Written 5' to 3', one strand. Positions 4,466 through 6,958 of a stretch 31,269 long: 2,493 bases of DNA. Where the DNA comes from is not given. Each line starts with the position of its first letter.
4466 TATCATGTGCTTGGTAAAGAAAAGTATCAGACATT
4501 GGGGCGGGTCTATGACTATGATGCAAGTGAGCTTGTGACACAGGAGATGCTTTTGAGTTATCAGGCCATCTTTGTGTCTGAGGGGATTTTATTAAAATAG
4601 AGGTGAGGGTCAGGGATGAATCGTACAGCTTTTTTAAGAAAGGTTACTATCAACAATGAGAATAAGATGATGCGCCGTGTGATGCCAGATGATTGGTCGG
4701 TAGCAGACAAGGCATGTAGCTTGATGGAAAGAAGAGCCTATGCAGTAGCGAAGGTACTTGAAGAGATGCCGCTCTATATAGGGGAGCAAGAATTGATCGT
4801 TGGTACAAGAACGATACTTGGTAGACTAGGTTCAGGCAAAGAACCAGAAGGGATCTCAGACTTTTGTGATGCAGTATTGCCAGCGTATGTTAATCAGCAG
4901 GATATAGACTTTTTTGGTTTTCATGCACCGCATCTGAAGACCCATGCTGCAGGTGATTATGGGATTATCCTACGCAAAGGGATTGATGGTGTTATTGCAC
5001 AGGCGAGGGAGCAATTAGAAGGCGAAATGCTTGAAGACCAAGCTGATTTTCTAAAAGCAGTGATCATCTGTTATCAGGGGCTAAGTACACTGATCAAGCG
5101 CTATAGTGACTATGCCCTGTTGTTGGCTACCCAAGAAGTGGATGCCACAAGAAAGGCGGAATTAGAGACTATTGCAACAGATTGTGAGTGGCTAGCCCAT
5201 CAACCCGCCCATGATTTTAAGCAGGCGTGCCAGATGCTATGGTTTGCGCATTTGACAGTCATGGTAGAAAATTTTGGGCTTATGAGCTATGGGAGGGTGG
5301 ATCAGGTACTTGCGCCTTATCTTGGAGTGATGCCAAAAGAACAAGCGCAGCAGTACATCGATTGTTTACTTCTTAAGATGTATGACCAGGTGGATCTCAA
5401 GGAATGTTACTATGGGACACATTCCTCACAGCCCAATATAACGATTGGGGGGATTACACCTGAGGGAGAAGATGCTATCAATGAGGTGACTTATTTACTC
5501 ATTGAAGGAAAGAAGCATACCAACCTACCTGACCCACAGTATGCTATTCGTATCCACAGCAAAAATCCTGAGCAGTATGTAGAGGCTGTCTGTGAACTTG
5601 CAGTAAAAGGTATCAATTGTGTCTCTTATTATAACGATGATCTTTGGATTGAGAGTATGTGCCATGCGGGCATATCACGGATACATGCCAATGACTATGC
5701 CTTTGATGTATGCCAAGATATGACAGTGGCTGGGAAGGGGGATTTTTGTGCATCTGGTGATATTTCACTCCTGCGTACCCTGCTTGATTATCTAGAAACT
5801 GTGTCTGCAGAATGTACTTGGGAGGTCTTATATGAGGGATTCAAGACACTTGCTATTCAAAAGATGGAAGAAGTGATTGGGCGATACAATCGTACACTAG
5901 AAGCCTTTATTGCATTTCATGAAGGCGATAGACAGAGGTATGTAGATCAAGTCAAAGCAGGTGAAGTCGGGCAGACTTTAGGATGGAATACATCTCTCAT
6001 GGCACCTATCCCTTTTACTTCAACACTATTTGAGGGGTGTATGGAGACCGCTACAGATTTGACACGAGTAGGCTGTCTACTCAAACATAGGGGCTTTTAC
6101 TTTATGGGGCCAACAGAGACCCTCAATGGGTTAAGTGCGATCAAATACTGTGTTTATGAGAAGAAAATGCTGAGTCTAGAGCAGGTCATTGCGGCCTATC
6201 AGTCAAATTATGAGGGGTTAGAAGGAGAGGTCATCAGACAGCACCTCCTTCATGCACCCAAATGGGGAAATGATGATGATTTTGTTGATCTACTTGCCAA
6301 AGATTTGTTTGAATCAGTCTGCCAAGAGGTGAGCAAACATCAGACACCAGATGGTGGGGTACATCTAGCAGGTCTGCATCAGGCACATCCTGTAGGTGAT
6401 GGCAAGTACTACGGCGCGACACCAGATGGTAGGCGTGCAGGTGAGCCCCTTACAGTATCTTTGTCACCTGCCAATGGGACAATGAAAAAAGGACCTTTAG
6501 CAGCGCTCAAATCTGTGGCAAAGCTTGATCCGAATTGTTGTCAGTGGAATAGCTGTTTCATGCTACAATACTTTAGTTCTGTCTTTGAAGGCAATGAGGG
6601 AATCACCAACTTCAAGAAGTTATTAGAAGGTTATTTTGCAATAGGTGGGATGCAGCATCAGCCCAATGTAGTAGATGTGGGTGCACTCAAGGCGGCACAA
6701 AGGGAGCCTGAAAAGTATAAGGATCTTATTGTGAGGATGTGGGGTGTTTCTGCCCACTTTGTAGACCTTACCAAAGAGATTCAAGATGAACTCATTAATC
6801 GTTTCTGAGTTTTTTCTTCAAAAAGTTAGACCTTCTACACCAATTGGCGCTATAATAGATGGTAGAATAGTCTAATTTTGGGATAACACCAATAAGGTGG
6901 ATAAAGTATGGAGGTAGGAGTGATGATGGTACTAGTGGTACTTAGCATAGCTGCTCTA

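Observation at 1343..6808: Uncharacterised four-gene glycyl-radical-enzyme operon: URO-D-fold protein - Cys-type sulfatase - PFL2-class activase - divergent 730-aa GRE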

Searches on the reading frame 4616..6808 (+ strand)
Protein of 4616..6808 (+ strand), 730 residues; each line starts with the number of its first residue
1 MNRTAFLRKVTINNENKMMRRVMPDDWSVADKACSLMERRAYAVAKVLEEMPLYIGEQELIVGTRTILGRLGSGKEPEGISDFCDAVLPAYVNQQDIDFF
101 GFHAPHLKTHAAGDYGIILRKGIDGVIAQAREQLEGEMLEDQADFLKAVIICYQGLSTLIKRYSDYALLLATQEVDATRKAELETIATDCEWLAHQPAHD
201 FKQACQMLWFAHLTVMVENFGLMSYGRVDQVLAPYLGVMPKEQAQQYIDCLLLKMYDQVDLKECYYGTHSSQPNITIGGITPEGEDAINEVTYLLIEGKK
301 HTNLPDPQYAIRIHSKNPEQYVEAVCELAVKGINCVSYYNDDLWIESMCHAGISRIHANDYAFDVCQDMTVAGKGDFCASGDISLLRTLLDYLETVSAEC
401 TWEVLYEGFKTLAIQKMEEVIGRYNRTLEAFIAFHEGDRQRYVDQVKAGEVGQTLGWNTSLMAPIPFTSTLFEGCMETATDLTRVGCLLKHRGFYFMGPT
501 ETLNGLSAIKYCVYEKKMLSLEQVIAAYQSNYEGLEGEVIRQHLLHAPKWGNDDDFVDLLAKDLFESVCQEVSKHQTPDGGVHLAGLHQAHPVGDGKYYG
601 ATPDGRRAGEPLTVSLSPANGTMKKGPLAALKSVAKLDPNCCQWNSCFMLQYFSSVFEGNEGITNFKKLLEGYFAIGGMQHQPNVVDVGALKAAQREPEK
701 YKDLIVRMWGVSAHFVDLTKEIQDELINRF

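Call 6: search_protein_families(library=pfam, proteins=[window:4616-6808:+], max_evalue=0.01)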
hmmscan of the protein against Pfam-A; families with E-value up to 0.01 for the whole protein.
window:4616-6808:+ (730 aa): 2 families
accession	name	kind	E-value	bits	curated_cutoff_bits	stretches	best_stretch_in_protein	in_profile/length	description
PF02901.20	PFL-like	-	1.4e-110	371.3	24.3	2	107-587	156-637/647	Pyruvate formate lyase-like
PF01228.26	Gly_radical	-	3.4e-21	76.2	22.2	1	616-716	5-106/106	Glycine radical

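Call 7: search_protein_families(library=ncbifam, proteins=[window:4616-6808:+], max_evalue=0.01)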
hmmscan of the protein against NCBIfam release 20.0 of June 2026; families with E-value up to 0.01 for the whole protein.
window:4616-6808:+ (730 aa): 12 families
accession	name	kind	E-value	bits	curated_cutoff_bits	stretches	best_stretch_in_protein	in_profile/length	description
TIGR01774.1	PFL2-3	subfamily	5.9e-109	365.5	678.2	1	108-729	155-781/786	formate C-acetyltransferase/glycerol dehydratase family glycyl radical enzyme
NF043068.1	glycl_HYPD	equivalog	3.6e-96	323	1100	1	139-729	189-779/784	trans-4-hydroxy-L-proline dehydratase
TIGR04394.1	choline_CutC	equivalog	7.5e-92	309.2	1050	1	114-729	163-783/789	choline trimethylamine-lyase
NF048011.1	SfplDhtHpsGDes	equivalog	1.5e-91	308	1000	1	114-729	189-816/821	(2S)-3-sulfopropanediol dehydratase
NF007437.0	PRK09983.1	equivalog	6.3e-87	292.4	1109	1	109-729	155-760/765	formate C-acetyltransferase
NF048009.1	SfplDhtHpfGKleb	equivalog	1.7e-84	284.5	1000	1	110-729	184-819/824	(2S)-3-sulfopropanediol dehydratase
NF033718.1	indole_decarb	equivalog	8.3e-64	216.2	1100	1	114-729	220-863/868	indoleacetate decarboxylase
NF033715.1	glycyl_HPDL_Lrg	equivalog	7.1e-53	179.6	1150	2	540-729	706-896/901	4-hydroxyphenylacetate decarboxylase large subunit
TIGR01255.1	pyr_form_ly_1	equivalog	1.1e-33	116.7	994.2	2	493-729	508-738/744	formate C-acetyltransferase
NF038360.1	rad_fix_GrcA3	exception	1.6e-12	47.3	158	1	661-729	4-72/78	autonomous glycyl radical cofactor GrcA3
NF008341.1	PRK11127.1-1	equivalog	4.4e-07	29.8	145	1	683-729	28-74/80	autonomous glycyl radical cofactor GrcA2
TIGR04365.1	spare_glycyl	equivalog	0.00012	22.3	170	1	677-729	67-120/126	autonomous glycyl radical cofactor GrcA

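Call 8: find_homologous_proteins(query=window:4616-6808:+, max_evalue=1e-30)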
Query window:4616-6808:+ (730 aa): 229 proteins with E <= 1e-30 among 8000 candidates; the best 120 are listed.
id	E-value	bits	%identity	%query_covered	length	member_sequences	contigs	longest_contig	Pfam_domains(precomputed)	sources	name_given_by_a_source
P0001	0.0e+0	1712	100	100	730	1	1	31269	PF02901.21,PF01228.27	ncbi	ncbi:MAG: pyruvate formate lyase family protein [Cellulosilyticaceae bacterium]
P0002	1.9e-243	828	50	100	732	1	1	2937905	PF02901.21,PF01228.27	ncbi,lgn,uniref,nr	ncbi:pyruvate formate lyase family protein [Paludicola sp. MB14-C6]|uniref:pyruvate formate lyase fa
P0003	5.5e-243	827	50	100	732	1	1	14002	PF02901.21,PF01228.27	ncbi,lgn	-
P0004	1.3e-228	779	48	100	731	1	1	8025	PF02901.21,PF01228.27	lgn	-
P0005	1.9e-228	779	49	100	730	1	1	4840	PF02901.21,PF01228.27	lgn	-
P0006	2.6e-228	778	49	100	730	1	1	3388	PF02901.21,PF01228.27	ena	-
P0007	1.2e-223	763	48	100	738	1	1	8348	PF02901.21,PF01228.27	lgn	-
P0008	4.3e-223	761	48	100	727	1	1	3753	PF02901.21,PF01228.27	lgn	-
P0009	5.5e-223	760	48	100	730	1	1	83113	PF02901.21,PF01228.27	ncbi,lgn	-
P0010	7.0e-223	760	47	100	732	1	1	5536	PF02901.21,PF01228.27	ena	-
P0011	5.7e-219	747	48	100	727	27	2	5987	PF02901.21,PF01228.27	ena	-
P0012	1.9e-218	745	47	100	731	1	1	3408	PF02901.21,PF01228.27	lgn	-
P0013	2.6e-218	745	46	100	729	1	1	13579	PF02901.21,PF01228.27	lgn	-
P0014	2.8e-216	738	48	100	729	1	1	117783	PF02901.21,PF01228.27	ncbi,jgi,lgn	ncbi:MAG: pyruvate formate lyase family protein [Candidatus Merdivicinus sp.]|jgi:pyruvate-formate l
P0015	5.7e-215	734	48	100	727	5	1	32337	PF02901.21,PF01228.27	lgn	-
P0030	2.3e-204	699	45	100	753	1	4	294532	PF02901.21,PF01228.27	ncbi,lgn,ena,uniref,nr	ncbi:pyruvate formate lyase family protein [Christensenella intestinihominis]|uniref:pyruvate format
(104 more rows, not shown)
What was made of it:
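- The best homologues are 42-50% identical and about 730 aa long (call 8).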

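Call 9: find_encoding_contigs(protein=P0002, flank=10000, max_places=2)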
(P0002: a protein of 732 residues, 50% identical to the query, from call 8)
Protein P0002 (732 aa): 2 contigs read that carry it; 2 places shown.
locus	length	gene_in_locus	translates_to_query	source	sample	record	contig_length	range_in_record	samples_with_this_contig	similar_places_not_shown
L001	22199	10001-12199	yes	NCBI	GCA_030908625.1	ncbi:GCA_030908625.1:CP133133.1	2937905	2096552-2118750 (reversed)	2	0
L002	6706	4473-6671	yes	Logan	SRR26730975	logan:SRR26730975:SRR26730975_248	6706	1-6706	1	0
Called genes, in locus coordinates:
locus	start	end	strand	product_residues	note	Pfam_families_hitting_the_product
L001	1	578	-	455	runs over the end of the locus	PF01120:Alpha_L_fucos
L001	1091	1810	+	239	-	PF00392:GntR, PF07702:UTRA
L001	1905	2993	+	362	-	PF00872:Transposase_mut, PF10551:MULE (faint)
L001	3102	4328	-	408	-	PF00872:Transposase_mut, PF10551:MULE (faint)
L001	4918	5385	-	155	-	PF01797:Y1_Tnp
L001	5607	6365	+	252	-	PF01791:DeoC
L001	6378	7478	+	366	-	PF00370:FGGY_N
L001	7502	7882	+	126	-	PF02782:FGGY_C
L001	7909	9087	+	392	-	PF00465:Fe-ADH, PF13685:Fe-ADH_2, PF25137:ADH_Fe_C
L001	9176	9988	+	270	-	PF04055:Radical_SAM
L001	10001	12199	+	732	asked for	PF02901:PFL-like, PF01228:Gly_radical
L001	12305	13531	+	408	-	PF00872:Transposase_mut, PF10551:MULE (faint)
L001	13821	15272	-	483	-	PF05598:DUF772, PF01609:DDE_Tnp_1, PF13751:DDE_Tnp_1_6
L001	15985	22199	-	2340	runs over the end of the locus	PF22904:NOMO1-like_2nd (faint), PF07495:Y_Y_Y (faint), PF09430:EMC7_beta-sandw (faint), PF13620:CarboxypepD_reg (faint), PF17802:SpaA, PF17802:SpaA, PF17802:SpaA, PF17802:SpaA, +6 more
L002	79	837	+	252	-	PF01791:DeoC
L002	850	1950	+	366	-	PF00370:FGGY_N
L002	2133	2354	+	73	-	-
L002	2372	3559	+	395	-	PF00465:Fe-ADH, PF13685:Fe-ADH_2, PF25137:ADH_Fe_C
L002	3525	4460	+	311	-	PF04055:Radical_SAM, PF13353:Fer4_12 (faint)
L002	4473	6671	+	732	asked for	PF02901:PFL-like, PF01228:Gly_radical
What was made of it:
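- The Paludicola homologue is flanked by transposases and has a split FGGY gene (call 9).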

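Call 10: find_encoding_contigs(protein=P0030, flank=10000, max_places=2)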
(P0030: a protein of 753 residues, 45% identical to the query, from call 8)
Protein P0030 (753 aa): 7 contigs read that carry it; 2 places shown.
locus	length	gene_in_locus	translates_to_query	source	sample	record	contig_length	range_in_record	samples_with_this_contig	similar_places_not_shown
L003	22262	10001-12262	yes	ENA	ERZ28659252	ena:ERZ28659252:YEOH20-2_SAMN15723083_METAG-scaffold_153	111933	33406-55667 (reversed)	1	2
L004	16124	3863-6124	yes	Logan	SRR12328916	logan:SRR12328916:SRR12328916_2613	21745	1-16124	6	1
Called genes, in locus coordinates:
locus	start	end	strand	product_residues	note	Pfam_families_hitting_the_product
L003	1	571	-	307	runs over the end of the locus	PF03547:Mem_trans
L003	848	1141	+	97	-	PF09862:DUF2089, PF22746:SHOCT-like_DUF2089-C (weak)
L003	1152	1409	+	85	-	-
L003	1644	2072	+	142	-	PF00572:Ribosomal_L13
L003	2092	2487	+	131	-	PF00380:Ribosomal_S9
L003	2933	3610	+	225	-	PF04199:Cyclase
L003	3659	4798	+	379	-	PF00532:Peripla_BP_1, PF13407:Peripla_BP_4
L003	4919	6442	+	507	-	PF00005:ABC_tran, PF13304:AAA_21 (faint), PF00005:ABC_tran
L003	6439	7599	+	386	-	PF02653:BPD_transp_2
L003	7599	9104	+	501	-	PF00370:FGGY_N, PF02782:FGGY_C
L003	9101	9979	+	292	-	PF13353:Fer4_12 (faint), PF12797:Fer4_2 (faint), PF12800:Fer4_4 (faint), PF13237:Fer4_10, PF00037:Fer4 (weak), PF04055:Radical_SAM, PF13187:Fer4_9, PF14697:Fer4_21 (weak), +3 more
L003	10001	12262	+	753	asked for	PF02901:PFL-like, PF01228:Gly_radical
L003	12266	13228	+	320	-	PF13407:Peripla_BP_4, PF00532:Peripla_BP_1 (weak)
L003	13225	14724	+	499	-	PF00672:HAMP (weak), PF06580:His_kinase, PF02518:HATPase_c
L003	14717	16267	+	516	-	PF00072:Response_reg, PF00165:HTH_AraC, PF12833:HTH_18, PF00165:HTH_AraC (weak)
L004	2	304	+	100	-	?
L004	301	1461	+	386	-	PF02653:BPD_transp_2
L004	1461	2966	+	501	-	PF00370:FGGY_N, PF02782:FGGY_C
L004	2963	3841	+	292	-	PF13353:Fer4_12 (faint), PF12797:Fer4_2 (faint), PF12800:Fer4_4 (faint), PF13237:Fer4_10, PF00037:Fer4 (weak), PF04055:Radical_SAM, PF13187:Fer4_9, PF14697:Fer4_21 (weak), +3 more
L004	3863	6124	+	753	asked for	PF02901:PFL-like, PF01228:Gly_radical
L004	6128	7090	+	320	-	PF13407:Peripla_BP_4, PF00532:Peripla_BP_1 (weak)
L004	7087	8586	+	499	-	PF00672:HAMP (weak), PF06580:His_kinase, PF02518:HATPase_c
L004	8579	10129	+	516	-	PF00072:Response_reg, PF00165:HTH_AraC, PF12833:HTH_18, PF00165:HTH_AraC (weak)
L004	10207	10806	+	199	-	PF14317:YcxB (weak)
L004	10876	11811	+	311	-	PF00890:FAD_binding_2 (weak), PF01134:GIDA (faint), PF01266:DAO (faint), PF01946:Thi4 (weak), PF07992:Pyr_redox_2, PF12831:FAD_oxidored, PF13738:Pyr_redox_3, PF00070:Pyr_redox, +1 more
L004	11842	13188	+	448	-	PF02878:PGM_PMM_I, PF02879:PGM_PMM_II, PF02880:PGM_PMM_III, PF00408:PGM_PMM_IV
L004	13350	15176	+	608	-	PF13522:GATase_6, PF13537:GATase_7, PF01380:SIS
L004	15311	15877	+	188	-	PF10502:Peptidase_S26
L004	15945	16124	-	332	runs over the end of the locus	PF00356:LacI, PF00532:Peripla_BP_1, PF13407:Peripla_BP_4, PF13377:Peripla_BP_3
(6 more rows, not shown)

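Call 11: find_encoding_contigs(protein=P0014, flank=10000, max_places=2)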
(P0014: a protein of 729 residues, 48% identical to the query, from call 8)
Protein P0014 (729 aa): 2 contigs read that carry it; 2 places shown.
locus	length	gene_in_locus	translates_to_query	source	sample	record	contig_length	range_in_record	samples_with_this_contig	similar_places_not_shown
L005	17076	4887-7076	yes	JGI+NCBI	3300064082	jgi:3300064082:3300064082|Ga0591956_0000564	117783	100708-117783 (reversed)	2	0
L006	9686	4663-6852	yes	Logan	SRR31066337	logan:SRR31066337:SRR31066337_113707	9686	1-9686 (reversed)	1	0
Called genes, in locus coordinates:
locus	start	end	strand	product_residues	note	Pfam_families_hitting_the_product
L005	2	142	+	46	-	?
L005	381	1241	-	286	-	PF00165:HTH_AraC, PF12833:HTH_18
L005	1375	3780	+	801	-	PF01055:Glyco_hydro_31_2nd, PF21365:Glyco_hydro_31_3rd, PF17137:DUF5110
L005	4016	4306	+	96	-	-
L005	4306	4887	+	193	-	PF04055:Radical_SAM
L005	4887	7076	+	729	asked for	PF02901:PFL-like, PF01228:Gly_radical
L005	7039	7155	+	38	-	-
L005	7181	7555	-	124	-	PF09951:Imm33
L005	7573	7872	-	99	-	PF07876:Dabb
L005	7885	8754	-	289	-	PF00483:NTP_transferase, PF12804:NTP_transf_3 (faint)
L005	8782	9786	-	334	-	PF12773:DZR (faint), PF13248:Zn_ribbon_3 (faint), PF14446:Prok-RING_1, PF13240:Zn_Ribbon_1 (weak)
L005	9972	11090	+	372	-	PF03462:PCRF, PF00472:RF-1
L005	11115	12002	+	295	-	PF04439:Adenyl_transf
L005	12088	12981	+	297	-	PF00160:Pro_isomerase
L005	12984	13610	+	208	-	PF00160:Pro_isomerase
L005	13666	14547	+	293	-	PF00160:Pro_isomerase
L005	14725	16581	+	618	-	PF17297:PEPCK_N, PF00821:PEPCK_GTP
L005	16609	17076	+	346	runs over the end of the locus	PF00248:Aldo_ket_red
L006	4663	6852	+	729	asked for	PF02901:PFL-like, PF01228:Gly_radical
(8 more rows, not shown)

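Call 14: search_solved_structures(query=window:4616-6808:+, max_evalue=0.00001, show_alignments=1)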
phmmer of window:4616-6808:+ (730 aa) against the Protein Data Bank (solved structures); distinct sequences matched with E-value up to 0.00001: 36.
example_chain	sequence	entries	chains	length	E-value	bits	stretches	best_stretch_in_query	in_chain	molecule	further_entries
1r8w_A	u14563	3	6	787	3.2e-93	316.5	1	109-729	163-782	glycerol dehydratase | B12-independent glycerol dehydratase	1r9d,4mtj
9rco_A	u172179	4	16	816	5.1e-88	299.3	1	110-729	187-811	Glycyl radical protein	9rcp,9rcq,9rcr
9f3w_A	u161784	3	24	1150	2.2e-85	290.6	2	113-729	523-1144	Choline trimethylamine-lyase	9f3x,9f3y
5i2a_A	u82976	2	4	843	1.8e-78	267.8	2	110-539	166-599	Diol-dehydratase | Diol dehydratase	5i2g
5a0z_A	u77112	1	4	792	2.9e-75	257.2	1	112-729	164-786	CHOLINE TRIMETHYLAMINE LYASE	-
5a0u_A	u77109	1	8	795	2.9e-75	257.2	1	112-729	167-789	CHOLINE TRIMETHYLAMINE LYASE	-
6vxc_A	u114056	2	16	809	1.5e-74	254.8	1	141-729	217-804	Trans-4-hydroxy-L-proline dehydratase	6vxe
5fay_A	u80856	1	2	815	2.1e-74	254.3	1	97-729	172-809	Choline trimethylamine-lyase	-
5faw_A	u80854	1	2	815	3e-74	253.8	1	101-729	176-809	Choline trimethylamine-lyase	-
9ht9_A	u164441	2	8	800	3.6e-74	253.5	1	101-729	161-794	Choline trimethylamine-lyase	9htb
9r0v_A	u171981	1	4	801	3.7e-74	253.5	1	101-729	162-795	Choline trimethylamine-lyase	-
6vue_A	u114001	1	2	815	3.9e-74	253.5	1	101-729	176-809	Choline trimethylamine-lyase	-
5fau_A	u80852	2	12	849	4.5e-74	253.2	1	101-729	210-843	Choline trimethylamine-lyase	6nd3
5fav_A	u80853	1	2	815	5.9e-74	252.8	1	101-729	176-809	Choline trimethylamine-lyase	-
5kdp_A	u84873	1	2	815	8.5e-74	252.3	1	101-729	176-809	Choline trimethylamine-lyase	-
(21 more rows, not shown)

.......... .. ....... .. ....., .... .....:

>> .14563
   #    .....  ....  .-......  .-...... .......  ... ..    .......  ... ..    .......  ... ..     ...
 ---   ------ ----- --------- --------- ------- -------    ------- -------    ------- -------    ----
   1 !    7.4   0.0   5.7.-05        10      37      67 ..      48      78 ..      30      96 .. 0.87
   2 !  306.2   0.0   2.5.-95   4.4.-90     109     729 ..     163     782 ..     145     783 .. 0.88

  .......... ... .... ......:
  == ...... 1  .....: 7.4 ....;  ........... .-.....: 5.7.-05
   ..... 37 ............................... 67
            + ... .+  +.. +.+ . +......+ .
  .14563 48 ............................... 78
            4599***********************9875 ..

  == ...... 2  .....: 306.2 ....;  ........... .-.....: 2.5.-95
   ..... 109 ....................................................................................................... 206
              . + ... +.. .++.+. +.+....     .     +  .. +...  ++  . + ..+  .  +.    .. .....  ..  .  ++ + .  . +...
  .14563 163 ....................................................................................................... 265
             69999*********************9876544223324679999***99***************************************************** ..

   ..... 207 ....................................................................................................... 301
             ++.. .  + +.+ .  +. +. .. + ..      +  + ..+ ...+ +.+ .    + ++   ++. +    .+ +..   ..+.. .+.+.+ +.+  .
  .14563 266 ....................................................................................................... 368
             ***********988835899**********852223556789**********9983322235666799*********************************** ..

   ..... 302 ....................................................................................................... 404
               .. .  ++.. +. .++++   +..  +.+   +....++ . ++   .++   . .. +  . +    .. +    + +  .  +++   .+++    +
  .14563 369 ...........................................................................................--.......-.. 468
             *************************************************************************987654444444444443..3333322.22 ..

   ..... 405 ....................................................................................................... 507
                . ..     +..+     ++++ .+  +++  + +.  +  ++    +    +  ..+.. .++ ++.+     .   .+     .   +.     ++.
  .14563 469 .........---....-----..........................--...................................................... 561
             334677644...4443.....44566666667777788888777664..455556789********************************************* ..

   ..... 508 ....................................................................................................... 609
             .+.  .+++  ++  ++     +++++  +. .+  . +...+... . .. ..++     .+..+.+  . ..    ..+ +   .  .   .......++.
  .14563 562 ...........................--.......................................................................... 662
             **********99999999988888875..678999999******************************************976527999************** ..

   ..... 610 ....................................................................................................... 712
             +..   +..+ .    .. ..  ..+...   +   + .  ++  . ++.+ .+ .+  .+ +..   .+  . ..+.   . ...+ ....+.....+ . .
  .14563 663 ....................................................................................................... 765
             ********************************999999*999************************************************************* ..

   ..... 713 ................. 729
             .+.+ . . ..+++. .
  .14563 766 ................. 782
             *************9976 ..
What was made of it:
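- On Glycyl radical enzyme (PFL-like superfamily): G710 in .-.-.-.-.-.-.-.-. aligns with the radical Gly motif of GD (call 14).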
